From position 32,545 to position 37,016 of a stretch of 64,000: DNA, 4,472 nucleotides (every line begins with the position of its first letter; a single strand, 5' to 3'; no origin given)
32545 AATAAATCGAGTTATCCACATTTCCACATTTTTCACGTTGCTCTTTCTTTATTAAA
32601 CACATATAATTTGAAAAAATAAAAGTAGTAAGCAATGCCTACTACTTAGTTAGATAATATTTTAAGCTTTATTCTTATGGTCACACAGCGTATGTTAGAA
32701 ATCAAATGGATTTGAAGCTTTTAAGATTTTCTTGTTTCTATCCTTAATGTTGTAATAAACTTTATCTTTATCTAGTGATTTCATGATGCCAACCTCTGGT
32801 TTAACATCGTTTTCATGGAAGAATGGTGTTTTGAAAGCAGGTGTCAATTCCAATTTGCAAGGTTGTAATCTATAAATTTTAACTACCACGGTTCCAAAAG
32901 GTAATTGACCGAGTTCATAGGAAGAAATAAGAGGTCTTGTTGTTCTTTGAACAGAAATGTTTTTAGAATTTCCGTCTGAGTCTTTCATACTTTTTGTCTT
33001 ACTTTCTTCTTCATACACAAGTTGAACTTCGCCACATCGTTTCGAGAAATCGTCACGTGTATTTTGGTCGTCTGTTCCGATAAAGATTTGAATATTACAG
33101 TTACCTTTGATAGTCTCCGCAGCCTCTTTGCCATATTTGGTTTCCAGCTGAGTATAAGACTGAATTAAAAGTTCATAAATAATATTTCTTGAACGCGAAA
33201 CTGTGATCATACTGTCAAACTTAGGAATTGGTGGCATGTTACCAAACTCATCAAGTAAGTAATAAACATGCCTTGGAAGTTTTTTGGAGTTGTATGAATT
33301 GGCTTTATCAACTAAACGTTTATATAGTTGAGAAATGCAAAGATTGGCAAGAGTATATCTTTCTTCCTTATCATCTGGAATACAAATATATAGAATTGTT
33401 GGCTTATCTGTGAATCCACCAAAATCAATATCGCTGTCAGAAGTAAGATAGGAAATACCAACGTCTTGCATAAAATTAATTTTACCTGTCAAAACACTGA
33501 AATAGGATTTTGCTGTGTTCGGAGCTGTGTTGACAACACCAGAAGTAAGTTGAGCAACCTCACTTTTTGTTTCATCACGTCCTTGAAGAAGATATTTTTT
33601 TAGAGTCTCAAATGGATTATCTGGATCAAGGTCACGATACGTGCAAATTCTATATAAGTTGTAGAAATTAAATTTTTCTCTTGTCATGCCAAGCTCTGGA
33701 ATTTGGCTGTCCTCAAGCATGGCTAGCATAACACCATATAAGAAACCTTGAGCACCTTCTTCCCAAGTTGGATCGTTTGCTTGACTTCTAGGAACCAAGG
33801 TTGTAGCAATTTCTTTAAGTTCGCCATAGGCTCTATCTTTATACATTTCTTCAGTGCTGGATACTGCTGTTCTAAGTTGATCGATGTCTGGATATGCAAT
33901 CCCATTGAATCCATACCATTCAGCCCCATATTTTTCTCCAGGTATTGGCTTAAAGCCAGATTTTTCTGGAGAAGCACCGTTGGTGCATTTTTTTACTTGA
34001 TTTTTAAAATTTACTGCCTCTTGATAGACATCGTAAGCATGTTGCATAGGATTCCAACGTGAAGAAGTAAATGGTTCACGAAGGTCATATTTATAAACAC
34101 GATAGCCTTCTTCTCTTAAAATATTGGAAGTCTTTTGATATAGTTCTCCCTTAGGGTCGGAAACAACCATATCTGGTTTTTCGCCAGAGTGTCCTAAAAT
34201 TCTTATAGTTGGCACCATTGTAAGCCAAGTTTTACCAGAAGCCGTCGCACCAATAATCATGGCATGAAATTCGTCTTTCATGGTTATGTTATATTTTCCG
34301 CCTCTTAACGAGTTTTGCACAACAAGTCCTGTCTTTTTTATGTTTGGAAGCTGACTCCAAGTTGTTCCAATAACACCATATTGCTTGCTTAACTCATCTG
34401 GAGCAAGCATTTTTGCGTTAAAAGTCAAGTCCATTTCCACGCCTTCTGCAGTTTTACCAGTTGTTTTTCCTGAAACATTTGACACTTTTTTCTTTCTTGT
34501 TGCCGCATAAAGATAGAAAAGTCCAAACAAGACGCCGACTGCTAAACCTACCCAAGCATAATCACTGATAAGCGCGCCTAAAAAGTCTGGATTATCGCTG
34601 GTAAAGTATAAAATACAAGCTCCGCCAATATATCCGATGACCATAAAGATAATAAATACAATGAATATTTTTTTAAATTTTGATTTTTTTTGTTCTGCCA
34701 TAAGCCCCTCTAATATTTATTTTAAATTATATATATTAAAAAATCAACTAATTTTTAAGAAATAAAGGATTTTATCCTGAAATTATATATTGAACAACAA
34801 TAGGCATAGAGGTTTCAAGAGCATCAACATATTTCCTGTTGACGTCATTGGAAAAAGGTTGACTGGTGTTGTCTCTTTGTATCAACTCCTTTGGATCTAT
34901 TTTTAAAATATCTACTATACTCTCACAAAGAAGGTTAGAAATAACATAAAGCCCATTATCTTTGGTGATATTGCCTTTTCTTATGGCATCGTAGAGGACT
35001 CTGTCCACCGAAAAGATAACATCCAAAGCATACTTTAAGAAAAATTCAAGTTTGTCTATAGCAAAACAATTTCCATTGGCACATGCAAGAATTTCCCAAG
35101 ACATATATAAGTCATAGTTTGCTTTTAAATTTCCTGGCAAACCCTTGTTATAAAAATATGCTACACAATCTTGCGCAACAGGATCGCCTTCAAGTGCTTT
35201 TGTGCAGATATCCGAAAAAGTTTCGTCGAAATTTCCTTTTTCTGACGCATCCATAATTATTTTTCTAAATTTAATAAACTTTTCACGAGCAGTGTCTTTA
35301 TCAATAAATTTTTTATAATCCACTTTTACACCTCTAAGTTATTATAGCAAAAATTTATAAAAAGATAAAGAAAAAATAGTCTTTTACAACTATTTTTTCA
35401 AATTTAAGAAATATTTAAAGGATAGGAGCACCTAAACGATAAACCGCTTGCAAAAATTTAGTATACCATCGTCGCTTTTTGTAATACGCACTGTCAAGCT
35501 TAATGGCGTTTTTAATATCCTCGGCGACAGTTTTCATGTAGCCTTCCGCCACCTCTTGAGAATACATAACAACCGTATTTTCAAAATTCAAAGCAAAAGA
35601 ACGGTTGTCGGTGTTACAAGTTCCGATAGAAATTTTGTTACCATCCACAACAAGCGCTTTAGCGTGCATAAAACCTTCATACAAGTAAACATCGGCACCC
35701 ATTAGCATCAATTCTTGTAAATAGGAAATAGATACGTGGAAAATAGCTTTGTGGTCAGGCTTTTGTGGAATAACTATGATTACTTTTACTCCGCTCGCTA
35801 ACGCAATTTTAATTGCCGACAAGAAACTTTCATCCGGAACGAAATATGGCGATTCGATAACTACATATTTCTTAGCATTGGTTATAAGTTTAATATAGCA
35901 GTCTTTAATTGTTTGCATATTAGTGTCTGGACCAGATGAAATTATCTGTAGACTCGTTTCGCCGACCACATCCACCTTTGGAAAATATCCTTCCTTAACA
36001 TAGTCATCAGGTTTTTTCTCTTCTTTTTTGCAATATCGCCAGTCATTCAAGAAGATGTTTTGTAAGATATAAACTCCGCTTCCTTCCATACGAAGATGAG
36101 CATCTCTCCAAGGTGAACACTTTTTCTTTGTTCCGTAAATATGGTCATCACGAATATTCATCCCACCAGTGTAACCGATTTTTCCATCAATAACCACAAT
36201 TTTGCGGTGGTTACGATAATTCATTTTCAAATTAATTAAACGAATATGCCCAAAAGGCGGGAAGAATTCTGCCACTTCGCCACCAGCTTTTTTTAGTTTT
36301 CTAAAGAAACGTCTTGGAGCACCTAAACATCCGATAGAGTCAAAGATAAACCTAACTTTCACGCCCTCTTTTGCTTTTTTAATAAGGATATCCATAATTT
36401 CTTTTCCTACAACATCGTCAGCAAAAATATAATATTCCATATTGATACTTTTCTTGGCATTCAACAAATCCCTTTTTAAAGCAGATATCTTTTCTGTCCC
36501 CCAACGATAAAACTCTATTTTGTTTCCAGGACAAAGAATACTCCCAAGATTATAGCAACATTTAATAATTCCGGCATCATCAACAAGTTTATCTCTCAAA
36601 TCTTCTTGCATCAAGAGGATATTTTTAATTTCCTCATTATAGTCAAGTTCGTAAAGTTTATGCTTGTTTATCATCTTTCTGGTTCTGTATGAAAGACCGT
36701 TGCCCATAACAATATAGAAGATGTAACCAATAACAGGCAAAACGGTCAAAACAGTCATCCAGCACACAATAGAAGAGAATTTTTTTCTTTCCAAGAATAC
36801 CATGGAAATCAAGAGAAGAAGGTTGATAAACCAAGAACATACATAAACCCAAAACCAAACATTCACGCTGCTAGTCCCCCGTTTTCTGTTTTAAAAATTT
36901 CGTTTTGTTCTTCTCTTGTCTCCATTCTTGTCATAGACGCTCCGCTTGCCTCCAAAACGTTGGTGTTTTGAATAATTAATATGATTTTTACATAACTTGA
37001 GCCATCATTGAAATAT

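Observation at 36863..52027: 5054-aa giant membrane-anchored protein occupying about 24% of the window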

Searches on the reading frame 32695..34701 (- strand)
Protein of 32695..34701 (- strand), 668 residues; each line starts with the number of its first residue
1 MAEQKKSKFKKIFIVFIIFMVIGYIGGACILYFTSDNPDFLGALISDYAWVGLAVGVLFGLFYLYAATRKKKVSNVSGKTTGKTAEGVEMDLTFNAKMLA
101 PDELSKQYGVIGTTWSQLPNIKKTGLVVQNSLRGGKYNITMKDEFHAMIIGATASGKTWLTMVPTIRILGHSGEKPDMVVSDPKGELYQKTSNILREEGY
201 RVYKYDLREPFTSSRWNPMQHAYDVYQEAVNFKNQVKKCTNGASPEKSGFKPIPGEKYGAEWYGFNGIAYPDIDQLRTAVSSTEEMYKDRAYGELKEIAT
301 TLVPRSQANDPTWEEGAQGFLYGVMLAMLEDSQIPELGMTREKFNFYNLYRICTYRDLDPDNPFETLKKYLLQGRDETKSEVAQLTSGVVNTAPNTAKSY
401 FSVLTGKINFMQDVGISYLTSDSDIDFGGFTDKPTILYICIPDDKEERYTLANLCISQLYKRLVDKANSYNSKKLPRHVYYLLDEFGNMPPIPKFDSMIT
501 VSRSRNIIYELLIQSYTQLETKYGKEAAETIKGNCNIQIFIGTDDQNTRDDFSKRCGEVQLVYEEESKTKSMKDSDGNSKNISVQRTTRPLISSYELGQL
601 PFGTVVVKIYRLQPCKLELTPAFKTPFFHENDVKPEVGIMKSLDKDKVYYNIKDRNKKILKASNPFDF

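Call 9: search_protein_families(library=pfam, proteins=[window:32695-34701:-], max_evalue=0.001)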
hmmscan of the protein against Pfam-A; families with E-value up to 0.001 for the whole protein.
window:32695-34701:- (668 aa): 3 families
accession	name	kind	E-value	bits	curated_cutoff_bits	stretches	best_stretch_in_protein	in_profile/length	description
PF02534.20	T4SS-DNA_transf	-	1.9e-50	172.6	20.1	1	119-635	17-458/468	Type IV secretory system Conjugative DNA transfer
PF12696.13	TraG-D_C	-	6.3e-34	117.1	22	1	478-601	1-125/126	TraM recognition site of TraD and TraG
PF10412.15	TrwB_AAD_bind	-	4.5e-24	85.5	20.5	1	439-610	208-376/387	Type IV secretion-system coupling protein DNA-binding domain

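Call 36: search_protein_families(library=ncbifam, proteins=[window:32695-34701:-], max_evalue=0.01)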
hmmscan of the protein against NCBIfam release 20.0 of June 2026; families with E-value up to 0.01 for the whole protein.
window:32695-34701:- (668 aa): 11 families
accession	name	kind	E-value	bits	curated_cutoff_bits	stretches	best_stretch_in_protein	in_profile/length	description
NF045973.1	conju_CD1115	equivalog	4.2e-83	279.6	250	2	297-618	113-431/442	VirD4-like conjugal transfer protein, CD1115 family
NF010424.0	PRK13850.1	equivalog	8.4e-22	77.1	681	2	391-618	304-526/670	type IV secretion system ATPase VirD4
NF010450.0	PRK13876.1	subfamily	2.7e-17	62.2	674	2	359-635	278-556/667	IncP-type conjugal transfer protein TraG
TIGR02759.1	TraD_Ftype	equivalog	2.6e-13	49.6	521.35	1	477-601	407-530/566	type IV conjugative transfer system coupling protein TraD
TIGR03743.1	SXT_TraD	subfamily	4.3e-13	48.6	366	1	458-614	471-628/636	conjugative transfer system coupling protein TraD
NF010472.0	PRK13897.1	equivalog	2.5e-12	46.2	728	2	416-658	347-587/657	type IV secretion system component VirD4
NF010453.0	PRK13880.1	subfamily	2.5e-12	45.8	586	2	294-601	253-562/630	conjugal transfer coupling protein TraG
NF010394.0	PRK13822.1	subfamily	1.1e-10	41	443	1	366-597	369-595/643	conjugal transfer coupling protein TraG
TIGR02767.1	TraG-Ti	equivalog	4.4e-10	39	686.2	1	451-597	444-582/623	Ti-type conjugative transfer system protein TraG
NF041326.1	Bacteroid_MobC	subfamily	1.9e-07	29.9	900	1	432-574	418-549/655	conjugal transfer protein MobC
NF010254.0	PRK13700.1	subfamily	5.2e-05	21.9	1221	1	477-607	418-547/735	F-type conjugal transfer protein TraD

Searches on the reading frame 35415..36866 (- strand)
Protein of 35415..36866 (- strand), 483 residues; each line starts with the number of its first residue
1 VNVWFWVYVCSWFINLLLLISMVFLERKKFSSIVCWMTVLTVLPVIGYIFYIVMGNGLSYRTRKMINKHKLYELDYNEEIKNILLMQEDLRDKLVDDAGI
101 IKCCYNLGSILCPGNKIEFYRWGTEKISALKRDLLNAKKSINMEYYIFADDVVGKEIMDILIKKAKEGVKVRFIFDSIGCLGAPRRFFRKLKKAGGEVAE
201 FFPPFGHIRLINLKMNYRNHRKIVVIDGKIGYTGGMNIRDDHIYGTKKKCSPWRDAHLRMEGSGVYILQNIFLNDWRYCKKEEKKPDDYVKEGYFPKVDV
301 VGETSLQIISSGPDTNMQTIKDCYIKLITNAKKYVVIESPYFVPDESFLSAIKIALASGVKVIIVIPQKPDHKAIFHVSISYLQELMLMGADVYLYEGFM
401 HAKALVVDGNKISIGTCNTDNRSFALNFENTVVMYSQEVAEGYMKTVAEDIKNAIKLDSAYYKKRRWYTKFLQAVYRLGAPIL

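Call 9: search_protein_families(library=pfam, proteins=[window:35415-36866:-], max_evalue=0.001)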
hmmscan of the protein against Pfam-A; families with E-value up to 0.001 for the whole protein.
window:35415-36866:- (483 aa): 3 families
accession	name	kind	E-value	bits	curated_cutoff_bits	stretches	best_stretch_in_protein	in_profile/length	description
PF13091.12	PLDc_2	-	9.9e-43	145.6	27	2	324-448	1-129/132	PLD-like domain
PF00614.28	PLDc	-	1.6e-10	41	21.9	1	215-240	1-26/28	Phospholipase D Active site motif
PF13396.11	PLDc_N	-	0.0003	21.1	23.3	1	14-55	2-41/42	Phospholipase_D-nuclease N-terminal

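Call 36: search_protein_families(library=ncbifam, proteins=[window:35415-36866:-], max_evalue=0.01)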
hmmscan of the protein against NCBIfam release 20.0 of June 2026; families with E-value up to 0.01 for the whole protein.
window:35415-36866:- (483 aa): 7 families
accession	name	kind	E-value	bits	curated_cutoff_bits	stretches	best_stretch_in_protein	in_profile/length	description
TIGR04265.1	bac_cardiolipin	equivalog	3.3e-127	425.4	290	1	6-483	5-483/483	cardiolipin synthase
NF009107.0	PRK12452.1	equivalog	2.7e-102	343.1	787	1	6-483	31-509/509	cardiolipin synthase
NF008427.0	PRK11263.1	equivalog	2.1e-44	152.3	281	1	112-470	6-360/409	cardiolipin synthase ClsB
NF010492.0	PRK13912.1-3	equivalog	1.6e-13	50.6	297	2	323-440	38-161/178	nuclease NucT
NF038319.1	DISARM_DrmC_I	equivalog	1.3e-08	34.7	133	1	303-442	75-226/236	DISARM system phospholipase D-like protein DrmC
NF006946.0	PRK09428.1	equivalog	1.4e-08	34.1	314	1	322-398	254-326/451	CDP-diacylglycerol--serine O-phosphatidyltransferase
NF010491.0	PRK13912.1-2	equivalog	0.00025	20.9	225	0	323-431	40-154/180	nuclease NucT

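Call 38: find_encoding_contigs(protein=window:35415-36866:-, flank=2000, max_places=6)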
Protein window:35415-36866:- (483 aa): no gene with exactly this product is on record in the collection.

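Call 97: find_related_loci(query=A9, collection=metagenome_contigs, flank=10000)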
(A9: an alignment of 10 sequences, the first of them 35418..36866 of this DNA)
Query A9 (483 aa) in metagenome_contigs; peptide patterns used: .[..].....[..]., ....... (x = any residue, [..] = any of these).
600 stretches matched a pattern (row limit reached: there are more); 326 encode a relative of the query (tblastn E <= 1e-3); the best 80 are kept; 80 distinct loci.
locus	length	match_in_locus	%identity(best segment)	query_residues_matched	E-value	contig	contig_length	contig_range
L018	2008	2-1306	89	49-483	0e+0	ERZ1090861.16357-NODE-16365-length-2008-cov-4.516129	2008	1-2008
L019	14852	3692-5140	76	1-483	0e+0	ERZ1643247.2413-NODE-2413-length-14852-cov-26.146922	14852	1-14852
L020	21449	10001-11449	76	1-483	0e+0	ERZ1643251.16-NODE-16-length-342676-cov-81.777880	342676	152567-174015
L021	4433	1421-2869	75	1-483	0e+0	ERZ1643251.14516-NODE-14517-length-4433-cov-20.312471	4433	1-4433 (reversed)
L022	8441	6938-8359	56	2-478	0e+0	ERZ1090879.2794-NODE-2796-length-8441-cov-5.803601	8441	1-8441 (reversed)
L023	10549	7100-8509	56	14-483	0e+0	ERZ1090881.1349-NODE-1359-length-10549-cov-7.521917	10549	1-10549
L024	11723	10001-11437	55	1-478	2e-180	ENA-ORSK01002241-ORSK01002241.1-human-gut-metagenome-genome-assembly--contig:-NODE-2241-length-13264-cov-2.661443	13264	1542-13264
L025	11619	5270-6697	53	4-478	3e-180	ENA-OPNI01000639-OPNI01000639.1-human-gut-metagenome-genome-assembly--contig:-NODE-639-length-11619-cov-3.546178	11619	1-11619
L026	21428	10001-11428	53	4-478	3e-180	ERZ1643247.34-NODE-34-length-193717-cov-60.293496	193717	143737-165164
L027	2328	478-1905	53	4-478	0e+0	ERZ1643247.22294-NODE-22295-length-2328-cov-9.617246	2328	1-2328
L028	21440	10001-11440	55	6-483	6e-177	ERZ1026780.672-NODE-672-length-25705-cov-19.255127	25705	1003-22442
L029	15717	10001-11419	53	3-478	4e-176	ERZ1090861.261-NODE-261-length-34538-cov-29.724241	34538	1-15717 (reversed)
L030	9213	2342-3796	54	1-483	5e-175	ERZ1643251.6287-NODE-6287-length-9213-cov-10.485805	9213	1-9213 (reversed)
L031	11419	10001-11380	51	21-483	3e-160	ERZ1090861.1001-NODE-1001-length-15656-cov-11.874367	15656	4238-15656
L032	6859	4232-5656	50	6-483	1e-160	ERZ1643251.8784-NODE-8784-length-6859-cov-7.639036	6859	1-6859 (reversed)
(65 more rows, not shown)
